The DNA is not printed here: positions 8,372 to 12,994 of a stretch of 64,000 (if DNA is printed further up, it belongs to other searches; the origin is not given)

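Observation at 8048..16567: ~8.5 kb accessory block inserted into the conserved yicC-gmk-rpoZ-coaBC cluster, bracketed by an imperfect direct repeat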

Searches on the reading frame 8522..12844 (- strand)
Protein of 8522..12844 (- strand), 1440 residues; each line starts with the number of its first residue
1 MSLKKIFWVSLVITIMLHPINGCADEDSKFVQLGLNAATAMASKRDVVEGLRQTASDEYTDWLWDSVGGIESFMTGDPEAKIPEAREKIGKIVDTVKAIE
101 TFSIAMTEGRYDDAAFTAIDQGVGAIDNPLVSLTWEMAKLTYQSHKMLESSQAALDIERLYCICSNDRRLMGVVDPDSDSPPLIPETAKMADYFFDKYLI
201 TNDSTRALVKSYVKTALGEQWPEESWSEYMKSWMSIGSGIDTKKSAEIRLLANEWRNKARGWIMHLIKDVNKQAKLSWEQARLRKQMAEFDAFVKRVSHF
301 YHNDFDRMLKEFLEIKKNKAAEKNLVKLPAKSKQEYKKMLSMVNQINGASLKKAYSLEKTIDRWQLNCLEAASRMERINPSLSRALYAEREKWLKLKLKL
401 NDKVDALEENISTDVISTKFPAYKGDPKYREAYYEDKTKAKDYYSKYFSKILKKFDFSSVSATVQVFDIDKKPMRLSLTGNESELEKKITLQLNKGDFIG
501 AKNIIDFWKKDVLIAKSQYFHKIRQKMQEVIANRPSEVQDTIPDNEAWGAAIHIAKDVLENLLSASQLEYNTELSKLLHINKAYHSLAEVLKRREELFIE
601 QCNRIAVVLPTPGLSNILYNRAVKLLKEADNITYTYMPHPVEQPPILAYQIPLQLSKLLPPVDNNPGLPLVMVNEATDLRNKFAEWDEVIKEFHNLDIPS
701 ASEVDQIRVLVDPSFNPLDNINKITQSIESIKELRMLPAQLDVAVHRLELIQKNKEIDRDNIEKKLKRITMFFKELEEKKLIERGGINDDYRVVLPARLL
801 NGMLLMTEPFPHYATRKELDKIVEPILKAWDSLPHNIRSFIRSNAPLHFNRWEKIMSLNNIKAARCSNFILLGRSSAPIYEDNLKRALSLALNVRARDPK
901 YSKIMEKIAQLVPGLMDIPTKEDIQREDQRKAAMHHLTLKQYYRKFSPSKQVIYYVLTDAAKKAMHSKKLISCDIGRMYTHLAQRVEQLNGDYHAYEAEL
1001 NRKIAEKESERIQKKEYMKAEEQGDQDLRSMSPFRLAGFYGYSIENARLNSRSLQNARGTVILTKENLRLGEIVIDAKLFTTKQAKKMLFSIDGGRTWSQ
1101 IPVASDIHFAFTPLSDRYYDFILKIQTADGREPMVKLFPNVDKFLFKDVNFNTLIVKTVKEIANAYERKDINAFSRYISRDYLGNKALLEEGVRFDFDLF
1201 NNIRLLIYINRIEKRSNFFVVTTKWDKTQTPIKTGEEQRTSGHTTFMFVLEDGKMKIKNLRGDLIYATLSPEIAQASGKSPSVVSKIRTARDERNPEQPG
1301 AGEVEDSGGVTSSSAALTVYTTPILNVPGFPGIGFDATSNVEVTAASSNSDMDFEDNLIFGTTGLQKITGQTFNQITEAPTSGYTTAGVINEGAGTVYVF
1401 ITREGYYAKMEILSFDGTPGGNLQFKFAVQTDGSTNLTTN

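Call 10: search_protein_families(library=pfam, proteins=[window:8522-12844:-], max_evalue=0.01)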
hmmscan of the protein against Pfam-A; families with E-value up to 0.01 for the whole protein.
window:8522-12844:- (1440 aa): 0 families

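Call 13: find_homologous_proteins(query=window:8522-12844:-)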
Query window:8522-12844:- (1440 aa): 36 proteins with E <= 0.001 among 8000 candidates.
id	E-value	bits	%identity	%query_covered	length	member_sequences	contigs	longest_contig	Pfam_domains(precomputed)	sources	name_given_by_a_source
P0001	0.0e+0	3257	100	100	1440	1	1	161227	-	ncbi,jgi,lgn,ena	-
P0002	0.0e+0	1248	43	56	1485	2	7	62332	-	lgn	-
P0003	0.0e+0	1239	40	62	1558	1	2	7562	-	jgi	-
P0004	0.0e+0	1219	39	62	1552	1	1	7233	-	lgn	-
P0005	0.0e+0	1194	50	38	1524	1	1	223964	-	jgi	jgi:hypothetical protein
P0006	0.0e+0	1086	37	63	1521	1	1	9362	-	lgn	-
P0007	1.9e-281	955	38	55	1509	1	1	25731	-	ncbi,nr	ncbi:MAG: hypothetical protein PHV17_01945 [Candidatus Omnitrophica bacterium]|nr:hypothetical prote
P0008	6.4e-281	953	38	56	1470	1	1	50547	-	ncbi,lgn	-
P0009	5.9e-280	950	39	53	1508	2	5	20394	-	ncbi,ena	-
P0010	1.0e-275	936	36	62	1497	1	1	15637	-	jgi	jgi:hypothetical protein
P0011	5.2e-266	904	35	56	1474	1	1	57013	-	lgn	-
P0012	6.4e-252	857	40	42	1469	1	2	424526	-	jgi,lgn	jgi:hypothetical protein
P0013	7.5e-223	761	42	37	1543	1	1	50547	-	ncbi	-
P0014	3.3e-222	759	31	99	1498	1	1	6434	-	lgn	-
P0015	6.4e-222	758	32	100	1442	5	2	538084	-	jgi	-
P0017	4.1e-182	626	50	28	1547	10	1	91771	-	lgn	-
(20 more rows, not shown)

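Call 14: find_encoding_contigs(protein=P0001, flank=10000, max_places=4)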
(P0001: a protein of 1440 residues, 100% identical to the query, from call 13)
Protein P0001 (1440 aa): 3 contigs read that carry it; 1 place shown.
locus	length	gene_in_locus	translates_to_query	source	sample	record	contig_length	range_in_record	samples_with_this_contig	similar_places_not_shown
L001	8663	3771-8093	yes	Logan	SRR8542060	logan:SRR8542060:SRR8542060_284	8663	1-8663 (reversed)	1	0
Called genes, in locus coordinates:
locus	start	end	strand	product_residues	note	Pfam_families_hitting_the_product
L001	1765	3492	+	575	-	-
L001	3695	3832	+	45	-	-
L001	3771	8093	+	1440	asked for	-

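Call 15: find_encoding_contigs(protein=P0002, flank=10000, max_places=4)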
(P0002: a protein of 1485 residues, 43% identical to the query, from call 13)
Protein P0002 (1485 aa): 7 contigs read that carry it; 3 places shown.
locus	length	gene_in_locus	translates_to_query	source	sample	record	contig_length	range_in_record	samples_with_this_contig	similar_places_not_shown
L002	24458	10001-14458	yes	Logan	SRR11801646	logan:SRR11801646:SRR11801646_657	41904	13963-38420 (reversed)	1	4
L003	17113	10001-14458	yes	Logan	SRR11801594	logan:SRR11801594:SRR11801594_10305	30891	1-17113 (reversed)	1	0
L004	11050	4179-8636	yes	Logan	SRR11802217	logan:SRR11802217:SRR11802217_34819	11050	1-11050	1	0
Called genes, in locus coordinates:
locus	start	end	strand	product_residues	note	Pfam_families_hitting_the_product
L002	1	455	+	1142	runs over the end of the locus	PF12860:PAS_7 (faint), PF13596:PAS_10, PF00989:PAS, PF08448:PAS_4, PF13426:PAS_9, PF08447:PAS_3, PF00512:HisKA, PF02518:HATPase_c, +1 more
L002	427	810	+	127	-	PF00072:Response_reg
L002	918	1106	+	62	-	PF11154:DUF2934 (weak)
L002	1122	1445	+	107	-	-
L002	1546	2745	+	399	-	PF13439:Glyco_transf_4, PF13579:Glyco_trans_4_4, PF20706:GT4-conflict, PF08323:Glyco_transf_5, PF00534:Glycos_transf_1, PF13692:Glyco_trans_1_4, PF13524:Glyco_trans_1_2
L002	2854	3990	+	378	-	PF00817:IMS, PF11798:IMS_HHH, PF11799:IMS_C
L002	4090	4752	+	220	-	PF09929:DUF2161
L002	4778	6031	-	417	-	PF04851:ResIII, PF00270:DEAD, PF00271:Helicase_C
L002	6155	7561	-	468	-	PF13353:Fer4_12, PF04055:Radical_SAM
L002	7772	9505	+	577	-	-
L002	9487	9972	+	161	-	-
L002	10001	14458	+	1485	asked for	-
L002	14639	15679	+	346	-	PF18306:LDcluster4, PF03641:Lysine_decarbox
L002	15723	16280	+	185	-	PF02659:Mntp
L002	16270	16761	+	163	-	PF12641:Flavodoxin_3 (weak), PF12724:Flavodoxin_5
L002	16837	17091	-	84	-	-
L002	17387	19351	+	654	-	PF00122:E1-E2_ATPase, PF00702:Hydrolase, PF08282:Hydrolase_3 (faint)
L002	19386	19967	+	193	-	PF04945:YHS (weak), PF13473:Cupredoxin_1 (weak)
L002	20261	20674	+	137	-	-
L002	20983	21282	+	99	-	PF02627:CMD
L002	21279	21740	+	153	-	PF01161:PBP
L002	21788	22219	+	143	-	PF10025:DUF2267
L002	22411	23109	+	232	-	PF00753:Lactamase_B (faint), PF23023:Anti-Pycsar_Apyc1 (faint), PF12706:Lactamase_B_2 (weak)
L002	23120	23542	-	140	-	PF02657:SufE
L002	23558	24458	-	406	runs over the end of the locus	PF00155:Aminotran_1_2, PF00266:Aminotran_5, PF01212:Beta_elim_lyase (weak), PF01041:DegT_DnrJ_EryC1 (weak)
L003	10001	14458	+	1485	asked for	-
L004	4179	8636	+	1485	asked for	-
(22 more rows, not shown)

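Call 16: find_encoding_contigs(protein=P0005, flank=10000, max_places=3)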
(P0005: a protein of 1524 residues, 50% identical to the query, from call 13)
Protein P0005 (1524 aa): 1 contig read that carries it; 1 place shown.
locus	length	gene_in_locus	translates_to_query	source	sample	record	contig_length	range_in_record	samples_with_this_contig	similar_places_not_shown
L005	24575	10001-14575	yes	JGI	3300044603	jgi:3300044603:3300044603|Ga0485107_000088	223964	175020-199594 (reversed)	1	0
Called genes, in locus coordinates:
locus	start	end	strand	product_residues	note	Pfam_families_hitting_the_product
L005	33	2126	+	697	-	PF12437:GSIII_N, PF00120:Gln-synt_C, PF18318:Gln-synt_C-ter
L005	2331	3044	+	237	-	PF00849:PseudoU_synth_2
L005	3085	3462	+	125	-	PF02579:Nitro_FeMo-Co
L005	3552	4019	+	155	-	PF08212:Lipocalin_2, PF00061:Lipocalin (weak)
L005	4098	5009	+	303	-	PF01545:Cation_efflux, PF16916:ZT_dimer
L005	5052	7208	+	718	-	PF00999:Na_H_Exchanger, PF02254:TrkA_N, PF02080:TrkA_C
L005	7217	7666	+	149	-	PF14760:Rnk_N (faint), PF01272:GreA_GreB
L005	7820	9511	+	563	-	-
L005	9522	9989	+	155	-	-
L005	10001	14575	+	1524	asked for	-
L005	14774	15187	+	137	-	PF09719:C_GCAxxG_C_C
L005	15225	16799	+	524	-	PF01266:DAO (faint), PF01494:FAD_binding_3 (weak), PF03486:HI0933_like (faint), PF07992:Pyr_redox_2, PF21688:FAD-depend_C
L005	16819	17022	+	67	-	PF09855:Zn_ribbon_13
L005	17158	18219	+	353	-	PF00155:Aminotran_1_2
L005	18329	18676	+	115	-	-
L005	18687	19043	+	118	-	PF07883:Cupin_2, PF05899:Cupin_3 (faint)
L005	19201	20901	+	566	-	PF00795:CN_hydrolase, PF02540:NAD_synthase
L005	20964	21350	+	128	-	PF01219:DAGK_prokar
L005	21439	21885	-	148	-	-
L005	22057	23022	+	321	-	PF01595:CNNM, PF00571:CBS (weak)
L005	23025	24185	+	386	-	PF01266:DAO, PF07992:Pyr_redox_2 (faint), PF12831:FAD_oxidored (weak)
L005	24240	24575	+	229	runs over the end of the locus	PF01475:FUR, PF04023:FeoA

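Call 39: search_solved_structures(query=window:8522-12844:-, max_evalue=1)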
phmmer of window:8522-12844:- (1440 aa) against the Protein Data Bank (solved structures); distinct sequences matched with E-value up to 1: 2.
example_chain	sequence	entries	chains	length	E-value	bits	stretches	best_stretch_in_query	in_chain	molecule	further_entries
8b6a_A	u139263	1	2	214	0.046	14.3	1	1393-1437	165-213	Conserved hypothetical lipoprotein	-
7xg7_A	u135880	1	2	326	0.62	10.5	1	72-148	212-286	Phosphate transporter subunit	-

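Call 49: search_protein_families(library=ncbifam, proteins=[window:8522-12844:-], max_evalue=1)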
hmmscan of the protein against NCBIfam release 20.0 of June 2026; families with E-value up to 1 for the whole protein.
window:8522-12844:- (1440 aa): 0 families

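Call 80: find_encoding_contigs(protein=P0008, flank=10000, max_places=2)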
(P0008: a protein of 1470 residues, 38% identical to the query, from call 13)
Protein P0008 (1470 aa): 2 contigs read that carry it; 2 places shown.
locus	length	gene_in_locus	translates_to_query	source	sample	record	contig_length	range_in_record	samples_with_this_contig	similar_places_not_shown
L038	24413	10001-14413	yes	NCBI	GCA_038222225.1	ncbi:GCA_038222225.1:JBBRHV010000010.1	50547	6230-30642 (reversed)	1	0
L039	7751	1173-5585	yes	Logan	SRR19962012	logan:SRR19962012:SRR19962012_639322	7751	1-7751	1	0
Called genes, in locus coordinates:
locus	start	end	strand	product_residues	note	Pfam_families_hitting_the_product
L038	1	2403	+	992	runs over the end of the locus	PF05170:AsmA, PF05359:DUF748, PF13116:YhdP, PF01203:T2SSN (faint)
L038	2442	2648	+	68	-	-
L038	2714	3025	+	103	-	-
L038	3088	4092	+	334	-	PF13387:Lnb_N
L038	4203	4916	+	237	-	-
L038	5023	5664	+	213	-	PF05552:MS_channel_1st_1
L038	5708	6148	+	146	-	PF00383:dCMP_cyt_deam_1, PF14437:MafB19-deam, PF14439:Bd3614-deam (faint)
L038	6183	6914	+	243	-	-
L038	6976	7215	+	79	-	-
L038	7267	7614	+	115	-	-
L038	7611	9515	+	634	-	-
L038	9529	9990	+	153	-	-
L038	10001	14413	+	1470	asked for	-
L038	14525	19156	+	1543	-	-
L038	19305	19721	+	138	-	PF00436:SSB, PF22657:SSB_1 (faint)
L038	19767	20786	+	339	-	-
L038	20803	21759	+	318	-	PF03783:CsgG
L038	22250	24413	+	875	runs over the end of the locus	-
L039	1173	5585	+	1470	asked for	-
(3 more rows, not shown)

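Call 83: list_cluster_members(proteins=[P0001, P0037, P0038, P0158])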
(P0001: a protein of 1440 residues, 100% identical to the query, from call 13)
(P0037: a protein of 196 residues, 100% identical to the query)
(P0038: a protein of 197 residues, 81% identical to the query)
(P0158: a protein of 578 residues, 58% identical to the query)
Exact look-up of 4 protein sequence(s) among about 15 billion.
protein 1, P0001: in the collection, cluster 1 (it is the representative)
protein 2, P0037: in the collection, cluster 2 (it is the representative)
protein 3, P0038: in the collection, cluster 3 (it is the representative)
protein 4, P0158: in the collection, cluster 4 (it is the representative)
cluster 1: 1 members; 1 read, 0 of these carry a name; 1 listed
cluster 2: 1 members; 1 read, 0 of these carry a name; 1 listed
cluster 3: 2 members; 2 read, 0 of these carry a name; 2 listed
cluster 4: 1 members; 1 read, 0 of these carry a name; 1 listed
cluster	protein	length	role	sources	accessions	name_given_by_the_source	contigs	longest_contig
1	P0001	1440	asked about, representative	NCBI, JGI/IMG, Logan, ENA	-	-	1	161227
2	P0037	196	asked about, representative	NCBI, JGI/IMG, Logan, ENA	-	-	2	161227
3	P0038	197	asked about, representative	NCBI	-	-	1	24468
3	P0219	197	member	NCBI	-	-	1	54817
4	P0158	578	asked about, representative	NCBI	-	-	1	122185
